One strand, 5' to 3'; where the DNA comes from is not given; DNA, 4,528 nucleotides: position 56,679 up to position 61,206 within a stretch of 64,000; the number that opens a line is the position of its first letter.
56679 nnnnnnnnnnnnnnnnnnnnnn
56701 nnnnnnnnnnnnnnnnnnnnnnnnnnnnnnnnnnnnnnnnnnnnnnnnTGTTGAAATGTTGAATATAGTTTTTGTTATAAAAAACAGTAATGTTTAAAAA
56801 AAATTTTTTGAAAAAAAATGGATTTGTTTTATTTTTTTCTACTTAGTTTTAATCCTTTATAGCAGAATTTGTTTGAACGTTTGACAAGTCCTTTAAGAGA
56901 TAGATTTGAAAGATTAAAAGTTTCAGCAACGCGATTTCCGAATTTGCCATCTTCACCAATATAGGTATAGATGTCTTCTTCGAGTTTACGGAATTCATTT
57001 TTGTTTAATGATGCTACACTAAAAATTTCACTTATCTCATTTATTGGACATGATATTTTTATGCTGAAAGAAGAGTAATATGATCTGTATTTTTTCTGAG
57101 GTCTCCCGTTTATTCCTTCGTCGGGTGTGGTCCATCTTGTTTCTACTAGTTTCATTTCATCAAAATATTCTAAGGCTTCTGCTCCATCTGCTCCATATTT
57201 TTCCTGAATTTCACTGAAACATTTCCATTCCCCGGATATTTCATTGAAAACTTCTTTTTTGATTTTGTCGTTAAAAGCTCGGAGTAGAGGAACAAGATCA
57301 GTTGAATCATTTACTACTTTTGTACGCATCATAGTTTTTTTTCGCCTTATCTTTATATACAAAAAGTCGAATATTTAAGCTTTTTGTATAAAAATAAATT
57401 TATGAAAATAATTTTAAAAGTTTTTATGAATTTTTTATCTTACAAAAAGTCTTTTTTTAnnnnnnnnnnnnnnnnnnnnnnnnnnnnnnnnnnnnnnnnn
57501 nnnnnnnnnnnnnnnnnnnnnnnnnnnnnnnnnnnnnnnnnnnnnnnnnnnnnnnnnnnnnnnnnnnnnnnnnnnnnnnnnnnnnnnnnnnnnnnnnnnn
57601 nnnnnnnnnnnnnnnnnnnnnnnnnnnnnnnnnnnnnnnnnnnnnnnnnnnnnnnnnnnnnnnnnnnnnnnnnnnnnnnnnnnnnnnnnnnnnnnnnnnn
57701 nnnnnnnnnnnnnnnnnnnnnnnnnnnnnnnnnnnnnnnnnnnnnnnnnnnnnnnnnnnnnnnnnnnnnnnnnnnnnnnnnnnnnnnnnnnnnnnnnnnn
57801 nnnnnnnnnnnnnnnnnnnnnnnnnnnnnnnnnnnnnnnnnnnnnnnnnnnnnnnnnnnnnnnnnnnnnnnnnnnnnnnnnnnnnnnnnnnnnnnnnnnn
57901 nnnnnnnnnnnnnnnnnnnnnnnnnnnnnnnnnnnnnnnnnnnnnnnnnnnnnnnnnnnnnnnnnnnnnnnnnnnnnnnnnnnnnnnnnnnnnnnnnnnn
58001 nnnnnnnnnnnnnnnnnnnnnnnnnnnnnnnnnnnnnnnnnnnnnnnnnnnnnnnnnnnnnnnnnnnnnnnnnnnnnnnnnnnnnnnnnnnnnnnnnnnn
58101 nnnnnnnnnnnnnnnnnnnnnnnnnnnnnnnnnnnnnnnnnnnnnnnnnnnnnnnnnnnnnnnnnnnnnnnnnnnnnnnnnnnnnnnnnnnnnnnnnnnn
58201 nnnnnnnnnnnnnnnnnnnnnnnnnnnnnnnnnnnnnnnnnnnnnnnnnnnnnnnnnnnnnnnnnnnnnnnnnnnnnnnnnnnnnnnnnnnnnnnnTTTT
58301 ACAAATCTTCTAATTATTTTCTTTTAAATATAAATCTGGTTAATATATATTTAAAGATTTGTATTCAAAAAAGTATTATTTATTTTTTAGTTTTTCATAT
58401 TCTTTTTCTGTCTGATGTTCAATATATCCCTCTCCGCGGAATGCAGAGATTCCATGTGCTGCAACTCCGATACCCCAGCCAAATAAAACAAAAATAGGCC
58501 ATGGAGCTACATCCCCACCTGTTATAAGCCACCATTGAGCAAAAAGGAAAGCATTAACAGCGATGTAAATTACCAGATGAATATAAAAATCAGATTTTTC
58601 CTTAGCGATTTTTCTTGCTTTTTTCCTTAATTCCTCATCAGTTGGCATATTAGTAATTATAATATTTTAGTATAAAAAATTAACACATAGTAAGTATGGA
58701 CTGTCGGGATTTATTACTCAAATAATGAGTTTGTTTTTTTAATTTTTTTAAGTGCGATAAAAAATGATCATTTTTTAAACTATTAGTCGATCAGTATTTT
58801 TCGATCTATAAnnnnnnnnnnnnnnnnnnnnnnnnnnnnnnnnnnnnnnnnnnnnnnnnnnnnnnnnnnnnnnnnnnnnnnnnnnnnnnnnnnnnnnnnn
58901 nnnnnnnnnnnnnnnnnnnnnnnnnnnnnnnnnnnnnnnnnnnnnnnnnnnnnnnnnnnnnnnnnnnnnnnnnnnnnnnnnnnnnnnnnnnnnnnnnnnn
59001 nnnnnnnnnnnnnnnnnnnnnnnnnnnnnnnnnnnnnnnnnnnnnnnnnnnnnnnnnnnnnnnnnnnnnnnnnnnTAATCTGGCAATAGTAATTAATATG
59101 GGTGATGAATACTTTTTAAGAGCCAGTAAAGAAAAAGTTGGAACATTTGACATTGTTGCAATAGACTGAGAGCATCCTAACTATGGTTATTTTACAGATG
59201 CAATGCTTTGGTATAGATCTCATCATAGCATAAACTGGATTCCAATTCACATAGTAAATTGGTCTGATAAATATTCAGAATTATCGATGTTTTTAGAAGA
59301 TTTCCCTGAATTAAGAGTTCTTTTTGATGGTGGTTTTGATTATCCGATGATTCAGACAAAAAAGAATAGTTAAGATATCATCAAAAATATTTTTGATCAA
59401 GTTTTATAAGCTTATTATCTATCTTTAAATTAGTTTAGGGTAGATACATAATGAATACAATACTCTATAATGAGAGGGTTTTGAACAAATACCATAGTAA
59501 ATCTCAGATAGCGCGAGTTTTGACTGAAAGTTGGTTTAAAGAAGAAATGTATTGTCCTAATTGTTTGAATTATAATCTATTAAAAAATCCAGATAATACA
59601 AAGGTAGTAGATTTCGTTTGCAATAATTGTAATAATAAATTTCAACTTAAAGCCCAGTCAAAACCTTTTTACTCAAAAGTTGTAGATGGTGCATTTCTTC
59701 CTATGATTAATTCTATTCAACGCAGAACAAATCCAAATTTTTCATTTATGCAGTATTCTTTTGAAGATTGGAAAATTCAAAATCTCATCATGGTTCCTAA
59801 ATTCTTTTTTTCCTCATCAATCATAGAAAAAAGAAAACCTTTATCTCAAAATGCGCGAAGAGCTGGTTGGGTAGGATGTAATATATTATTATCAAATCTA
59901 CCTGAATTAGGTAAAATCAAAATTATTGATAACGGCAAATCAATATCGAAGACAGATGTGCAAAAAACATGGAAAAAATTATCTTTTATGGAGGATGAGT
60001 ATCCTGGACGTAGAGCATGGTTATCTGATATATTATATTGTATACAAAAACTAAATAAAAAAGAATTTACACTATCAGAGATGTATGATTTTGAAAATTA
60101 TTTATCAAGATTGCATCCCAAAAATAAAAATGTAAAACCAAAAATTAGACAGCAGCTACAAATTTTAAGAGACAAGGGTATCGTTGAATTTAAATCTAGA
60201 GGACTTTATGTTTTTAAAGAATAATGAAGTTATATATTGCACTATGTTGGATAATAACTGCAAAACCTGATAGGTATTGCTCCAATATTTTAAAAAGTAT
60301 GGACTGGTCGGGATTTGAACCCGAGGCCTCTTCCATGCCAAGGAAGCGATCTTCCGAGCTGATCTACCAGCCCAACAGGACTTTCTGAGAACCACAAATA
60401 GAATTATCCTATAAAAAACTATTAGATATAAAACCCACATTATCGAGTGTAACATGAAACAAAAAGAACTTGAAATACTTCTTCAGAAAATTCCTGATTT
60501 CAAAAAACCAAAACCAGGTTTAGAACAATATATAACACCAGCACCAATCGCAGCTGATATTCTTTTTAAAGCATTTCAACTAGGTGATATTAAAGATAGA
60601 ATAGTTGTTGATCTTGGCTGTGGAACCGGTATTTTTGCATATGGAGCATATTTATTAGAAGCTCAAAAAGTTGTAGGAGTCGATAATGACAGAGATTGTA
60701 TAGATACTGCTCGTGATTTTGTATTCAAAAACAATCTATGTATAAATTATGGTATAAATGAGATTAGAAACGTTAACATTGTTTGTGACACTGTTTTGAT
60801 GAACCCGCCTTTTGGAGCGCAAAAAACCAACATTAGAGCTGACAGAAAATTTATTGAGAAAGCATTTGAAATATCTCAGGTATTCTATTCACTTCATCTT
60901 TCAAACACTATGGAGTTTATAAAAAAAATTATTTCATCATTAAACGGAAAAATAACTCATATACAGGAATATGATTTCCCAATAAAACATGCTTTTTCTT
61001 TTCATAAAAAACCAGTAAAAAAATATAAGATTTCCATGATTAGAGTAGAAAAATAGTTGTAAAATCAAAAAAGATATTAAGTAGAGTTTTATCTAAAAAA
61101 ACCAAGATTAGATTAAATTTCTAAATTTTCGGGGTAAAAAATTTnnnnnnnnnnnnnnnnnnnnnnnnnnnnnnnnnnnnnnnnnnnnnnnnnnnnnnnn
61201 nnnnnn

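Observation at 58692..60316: A ~1.6 kb remnant integrated element at tRNA-Ala is bounded by a 21/22-nt direct repeat and carries a DpnI-family restriction enzyme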

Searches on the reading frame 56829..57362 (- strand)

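Call 6: search_protein_families(library=pfam, proteins=[window:56829-57362:-], max_evalue=0.1)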
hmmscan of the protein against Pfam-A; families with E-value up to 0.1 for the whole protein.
window:56829-57362:- (177 aa): 1 family
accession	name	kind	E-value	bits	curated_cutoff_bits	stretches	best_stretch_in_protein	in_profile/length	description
PF09824.15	ArsR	-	4e-46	157.1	28.6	1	17-175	1-157/159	ArsR transcriptional regulator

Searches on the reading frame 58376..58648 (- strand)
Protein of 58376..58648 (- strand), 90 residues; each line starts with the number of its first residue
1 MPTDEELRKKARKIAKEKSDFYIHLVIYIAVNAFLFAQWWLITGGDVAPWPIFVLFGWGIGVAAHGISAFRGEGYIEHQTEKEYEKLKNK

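Call 6: search_protein_families(library=pfam, proteins=[window:58376-58648:-], max_evalue=0.1)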
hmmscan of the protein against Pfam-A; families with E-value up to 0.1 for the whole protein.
window:58376-58648:- (90 aa): 1 family
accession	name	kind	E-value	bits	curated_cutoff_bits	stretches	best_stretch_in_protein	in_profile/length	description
PF13239.11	2TM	-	1.2e-17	64.2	24.8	1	9-82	1-71/79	2TM domain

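Call 23: find_related_loci(query=window:58376-58648:-, collection=metagenome_contigs, flank=10000)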
Query window:58376-58648:- (90 aa) in metagenome_contigs; peptide patterns used: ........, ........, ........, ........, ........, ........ (x = any residue, [..] = any of these).
392 stretches matched a pattern; 35 encode a relative of the query (tblastn E <= 1e-3); 35 distinct loci.
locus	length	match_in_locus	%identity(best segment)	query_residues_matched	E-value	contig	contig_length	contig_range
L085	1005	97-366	91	1-90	6e-57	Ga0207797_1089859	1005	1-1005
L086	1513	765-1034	83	1-90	3e-51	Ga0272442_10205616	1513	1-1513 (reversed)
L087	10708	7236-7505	82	1-90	9e-47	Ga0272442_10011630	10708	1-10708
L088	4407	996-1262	82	1-90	7e-46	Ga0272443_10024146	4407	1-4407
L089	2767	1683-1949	82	1-90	6e-46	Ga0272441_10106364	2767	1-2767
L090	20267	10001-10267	82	1-89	3e-45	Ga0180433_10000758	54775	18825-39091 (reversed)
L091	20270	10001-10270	74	1-90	3e-39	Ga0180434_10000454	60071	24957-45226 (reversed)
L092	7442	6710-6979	61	1-90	3e-34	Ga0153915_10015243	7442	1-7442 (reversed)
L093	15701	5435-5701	61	1-89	5e-34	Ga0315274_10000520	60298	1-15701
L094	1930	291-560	58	1-90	1e-33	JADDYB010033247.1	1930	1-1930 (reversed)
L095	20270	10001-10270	60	1-90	2e-33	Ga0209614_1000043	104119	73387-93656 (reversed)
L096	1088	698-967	58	1-90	5e-34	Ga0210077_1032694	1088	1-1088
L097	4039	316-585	58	1-90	4e-33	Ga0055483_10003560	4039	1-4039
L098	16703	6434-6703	74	1-90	3e-39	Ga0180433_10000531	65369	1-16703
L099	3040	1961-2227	56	1-89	1e-32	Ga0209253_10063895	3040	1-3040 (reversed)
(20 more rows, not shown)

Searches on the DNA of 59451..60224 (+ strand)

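Call 86: search_rna_families(sources=[L130, L128, L129], threshold=evalue, max_evalue=1)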
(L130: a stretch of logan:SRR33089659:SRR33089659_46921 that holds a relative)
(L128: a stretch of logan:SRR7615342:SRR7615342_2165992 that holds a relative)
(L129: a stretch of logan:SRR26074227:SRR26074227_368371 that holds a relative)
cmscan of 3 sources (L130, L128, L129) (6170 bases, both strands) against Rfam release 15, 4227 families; matches with E-value up to 1: 1.
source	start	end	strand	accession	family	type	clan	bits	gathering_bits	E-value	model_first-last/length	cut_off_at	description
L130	1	31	+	RF00023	tmRNA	Gene;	CL00001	16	47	0.0022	341-374/374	5'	transfer-messenger RNA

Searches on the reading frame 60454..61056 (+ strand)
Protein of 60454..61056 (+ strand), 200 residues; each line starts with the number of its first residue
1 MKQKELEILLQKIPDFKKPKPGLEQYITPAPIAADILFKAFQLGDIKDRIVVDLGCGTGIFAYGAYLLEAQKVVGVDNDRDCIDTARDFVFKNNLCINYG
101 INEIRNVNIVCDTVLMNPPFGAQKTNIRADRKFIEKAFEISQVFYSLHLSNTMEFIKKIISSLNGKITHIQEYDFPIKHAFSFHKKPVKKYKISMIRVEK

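Call 6: search_protein_families(library=pfam, proteins=[window:60454-61056:+], max_evalue=0.1)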
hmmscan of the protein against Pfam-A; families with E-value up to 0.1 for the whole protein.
window:60454-61056:+ (200 aa): 9 families
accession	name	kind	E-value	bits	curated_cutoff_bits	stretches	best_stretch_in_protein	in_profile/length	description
PF05175.20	MTS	-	6.3e-11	42.6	23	1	33-139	19-128/170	Methyltransferase small domain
PF06325.19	PrmA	-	2.6e-09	37.4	22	1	47-99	161-213/296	Ribosomal protein L11 methyltransferase (PrmA)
PF13649.12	Methyltransf_25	-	1.2e-05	26.3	27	1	51-106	1-57/97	Methyltransferase domain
PF13847.12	Methyltransf_31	-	3.9e-05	23.8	27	1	50-88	6-46/145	Methyltransferase domain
PF01728.25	FtsJ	-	6.9e-05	23.3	24.1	1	39-106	14-86/181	FtsJ-like methyltransferase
PF08003.17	Methyltransf_9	-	0.00059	19.3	23.8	1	43-80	111-148/315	Protein of unknown function (DUF1698)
PF13489.12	Methyltransf_23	-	0.0032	17.6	27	1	45-96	20-61/164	Methyltransferase domain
PF08241.18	Methyltransf_11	-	0.0059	17.7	21.2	1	52-100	1-47/95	Methyltransferase domain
PF03602.21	Cons_hypoth95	-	0.054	13.6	24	0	39-131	34-133/182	Conserved hypothetical protein 95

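Call 10: find_related_loci(query=window:60454-61056:+, collection=genome_contigs, flank=10000)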
Query window:60454-61056:+ (200 aa) in genome_contigs; peptide patterns used: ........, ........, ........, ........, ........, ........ (x = any residue, [..] = any of these).
600 stretches matched a pattern (row limit reached: there are more); 567 encode a relative of the query (tblastn E <= 1e-3); the best 80 are kept; 80 distinct loci.
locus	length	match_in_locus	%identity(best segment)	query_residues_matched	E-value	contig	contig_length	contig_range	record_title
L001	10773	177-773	65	1-199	1e-87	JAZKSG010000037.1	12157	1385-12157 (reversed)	MAG: Thermoplasmatota archaeon isolate NA-30cm_bin.10 NODE_613_length_12157_cov_24.826971, whole genome shotgun sequence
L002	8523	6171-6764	61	1-198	2e-80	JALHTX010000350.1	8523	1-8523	MAG: Thermoplasmatota archaeon isolate PFL35 seq_4168126, whole genome shotgun sequence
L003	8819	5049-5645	58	1-199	1e-79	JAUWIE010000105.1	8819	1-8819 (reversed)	MAG: Thermoplasmatota archaeon isolate CSMAG_2286 CSMAG_2286_k141_814224_length_8819_cov_9.0000, whole genome shotgun se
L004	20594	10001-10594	57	1-198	4e-78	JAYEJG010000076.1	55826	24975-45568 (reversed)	MAG: Thermoplasmatota archaeon isolate MAG170 MAG170_80, whole genome shotgun sequence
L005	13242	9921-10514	58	1-198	5e-78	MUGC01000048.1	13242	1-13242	MAG: Thermoplasmata archaeon M9B1D M9B1D_scaffold_412, whole genome shotgun sequence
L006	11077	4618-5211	58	1-198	3e-77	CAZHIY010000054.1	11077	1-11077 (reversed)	MAG TPA_asm: uncultured Thermoplasmatales archaeon isolate binchicken_co129_679 genome assembly, contig: NODE_18663_leng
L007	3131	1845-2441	57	1-199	6e-78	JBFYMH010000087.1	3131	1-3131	MAG: Thermoplasmatales archaeon isolate PPR_0057 PPR_0057.fa_k121_403997, whole genome shotgun sequence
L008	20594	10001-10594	57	1-198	4e-76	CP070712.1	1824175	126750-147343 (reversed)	MAG: Thermoplasmatales archaeon isolate bin50 chromosome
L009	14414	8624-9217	57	1-198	7e-76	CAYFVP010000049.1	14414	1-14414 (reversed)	MAG TPA_asm: uncultured Thermoplasmatales archaeon isolate ERP108616_co1_160 genome assembly, contig: k119_750328, whole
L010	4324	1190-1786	58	1-199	2e-75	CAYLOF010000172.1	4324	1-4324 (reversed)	MAG TPA_asm: uncultured Thermoplasmatales archaeon isolate binchicken_co116_354 genome assembly, contig: NODE_26560_leng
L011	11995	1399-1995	56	1-199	1e-75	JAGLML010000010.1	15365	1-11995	MAG: Thermoplasmatales archaeon isolate RS_5_57 ROV157_5.bin.57.fa_10, whole genome shotgun sequence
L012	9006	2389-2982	58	1-198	4e-75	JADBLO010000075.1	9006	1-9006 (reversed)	MAG: Thermoplasmata archaeon isolate Bin3_14.8m NODE_390_length_9006_cov_14.600045, whole genome shotgun sequence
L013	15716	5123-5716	58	1-198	5e-75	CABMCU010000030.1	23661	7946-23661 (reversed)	uncultured archaeon isolate LFW-68_2 genome assembly, contig: LFW682_125, whole genome shotgun sequence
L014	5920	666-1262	57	1-199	1e-74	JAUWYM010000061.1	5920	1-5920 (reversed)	MAG: Thermoplasmatota archaeon isolate CSMAG_2710 CSMAG_2710_k141_719108_length_5920_cov_6.0000, whole genome shotgun se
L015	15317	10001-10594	56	1-198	3e-74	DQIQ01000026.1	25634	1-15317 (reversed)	MAG TPA_asm: Thermoplasmata archaeon isolate 3300003432D scaffold_25, whole genome shotgun sequence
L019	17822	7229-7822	54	1-198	5e-71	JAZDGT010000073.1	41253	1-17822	MAG: Methanobacteriota archaeon isolate MEGAHIT-group-0.28 k141_17957827, whole genome shotgun sequence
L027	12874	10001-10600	52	1-200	3e-67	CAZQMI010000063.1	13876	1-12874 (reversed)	MAG TPA_asm: uncultured Thermoplasmatales archaeon isolate SRP332253_co2_224 genome assembly, contig: NODE_4271_length_1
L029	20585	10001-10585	53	5-199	2e-62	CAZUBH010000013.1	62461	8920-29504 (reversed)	MAG TPA_asm: uncultured Thermoplasmatales archaeon isolate SRP141376_co1_301 genome assembly, contig: NODE_1238_length_6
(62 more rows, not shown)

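Call 54: search_protein_families(library=pfam, proteins=[L006:1714-2094:+, L006:2091-2501:-, L006:2519-2767:-, L006:2955-4073:-, L019:1408-1761:-, L019:2106-3491:+, L019:3547-4728:+, L019:5079-5876:+, L019:5851-6684:+, L019:4739-5113:+], max_evalue=0.001)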
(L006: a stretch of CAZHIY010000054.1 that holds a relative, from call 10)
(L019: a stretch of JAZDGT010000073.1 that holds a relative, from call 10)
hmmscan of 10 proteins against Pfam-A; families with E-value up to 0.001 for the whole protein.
L006:1714-2094:+ (126 aa): 0 families

L006:2091-2501:- (136 aa): 3 families
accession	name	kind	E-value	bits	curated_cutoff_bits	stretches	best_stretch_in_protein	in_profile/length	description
PF13975.11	gag-asp_proteas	-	1.9e-07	32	28.2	1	27-117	8-91/92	gag-polyprotein putative aspartyl protease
PF00077.25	RVP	-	5.6e-06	27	20.7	1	15-123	8-100/101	Retroviral aspartyl protease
PF13650.11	Asp_protease_2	-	8e-05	23.7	24.3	1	28-114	9-89/90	Aspartyl protease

L006:2519-2767:- (82 aa): 1 family
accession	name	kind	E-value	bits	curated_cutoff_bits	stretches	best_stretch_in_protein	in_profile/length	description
PF18929.5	DUF5678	-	1.1e-07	32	23.2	1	28-75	2-48/49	Family of unknown function (DUF5678)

L006:2955-4073:- (372 aa): 1 family
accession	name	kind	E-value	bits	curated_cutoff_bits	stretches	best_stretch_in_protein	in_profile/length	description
PF18911.6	PKD_4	-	0.00064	20.2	27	0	250-343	1-84/85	PKD domain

L019:1408-1761:- (117 aa): 1 family
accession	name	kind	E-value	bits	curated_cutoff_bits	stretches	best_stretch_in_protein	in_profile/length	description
PF07381.18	EarA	-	4.2e-24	84.6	22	1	24-111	1-88/90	EarA-like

L019:2106-3491:+ (461 aa): 12 families
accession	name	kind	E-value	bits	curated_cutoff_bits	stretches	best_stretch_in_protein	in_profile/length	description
PF13749.12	HATPase_c_4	-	1.7e-23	82.9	26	1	283-367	2-89/89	Putative ATP-dependent DNA helicase recG C-terminal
PF04326.19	SLFN_AlbA_2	-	1.2e-20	74.7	25.3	1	15-118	1-117/118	Schlafen, AlbA_2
PF08220.18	HTH_DeoR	-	9.7e-06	25.7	21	1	405-448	4-47/57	DeoR-like helix-turn-helix domain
PF12802.13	MarR_2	-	1.4e-05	25.6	27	1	407-449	11-54/61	MarR family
PF13412.12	HTH_24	-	1.9e-05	24.6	21.9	1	402-446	4-48/48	Winged helix-turn-helix DNA-binding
PF09756.15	DDRGK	-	8.6e-05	22.7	27.8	1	403-456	101-154/188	DDRGK domain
PF01978.25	TrmB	-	0.00012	22.3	25.6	1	400-448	7-55/68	Sugar-specific transcriptional regulator TrmB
PF01726.22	LexA_DNA_bind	-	0.00035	20.7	23.7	1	417-448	27-59/65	LexA DNA binding domain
PF01047.28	MarR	-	0.00036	20.8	24.6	1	405-447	7-49/59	MarR family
PF08279.18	HTH_11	-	0.00054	20.2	25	0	404-446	3-44/55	HTH domain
PF01325.25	Fe_dep_repress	-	0.00072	20.2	26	0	412-446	19-53/60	Iron dependent repressor, N-terminal DNA binding domain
PF02082.26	Rrf2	-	0.00075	20.1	30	0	411-455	19-63/132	Iron-dependent Transcriptional regulator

L019:3547-4728:+ (393 aa): 2 families
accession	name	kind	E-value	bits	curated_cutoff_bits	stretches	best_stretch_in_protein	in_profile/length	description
PF07929.16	PRiA4_ORF3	-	5.2e-49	166.7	26.6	1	152-331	1-171/173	Plasmid pRiA4b ORF-3-like protein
PF02810.21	SEC-C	-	3.4e-09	36.8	20.4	1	358-375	1-18/19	SEC-C motif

L019:5079-5876:+ (265 aa): 2 families
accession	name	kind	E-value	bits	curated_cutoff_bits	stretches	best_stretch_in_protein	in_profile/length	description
PF03682.18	UPF0158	-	2.7e-19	70.2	21.1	1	27-163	4-143/157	Uncharacterised protein family (UPF0158)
PF23470.1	Zn_ribbon_PF0610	-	0.00081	19.5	26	0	249-261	17-29/39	PF0610 rubredoxin-like zinc beta-ribbon domain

L019:5851-6684:+ (277 aa): 2 families
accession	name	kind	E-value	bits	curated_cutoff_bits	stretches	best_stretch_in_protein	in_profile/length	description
PF04851.21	ResIII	-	1.3e-24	87.4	22.5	1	48-193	7-162/164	Type III restriction enzyme, res subunit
PF00270.35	DEAD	-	4.1e-24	85.6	26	1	47-196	2-163/167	DEAD/DEAH box helicase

L019:4739-5113:+ (124 aa): 1 family
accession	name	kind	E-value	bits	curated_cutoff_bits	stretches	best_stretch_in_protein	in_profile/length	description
PF11535.13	Calci_bind_CcbP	-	7.7e-06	26.8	21.5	1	37-120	21-105/105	Calcium binding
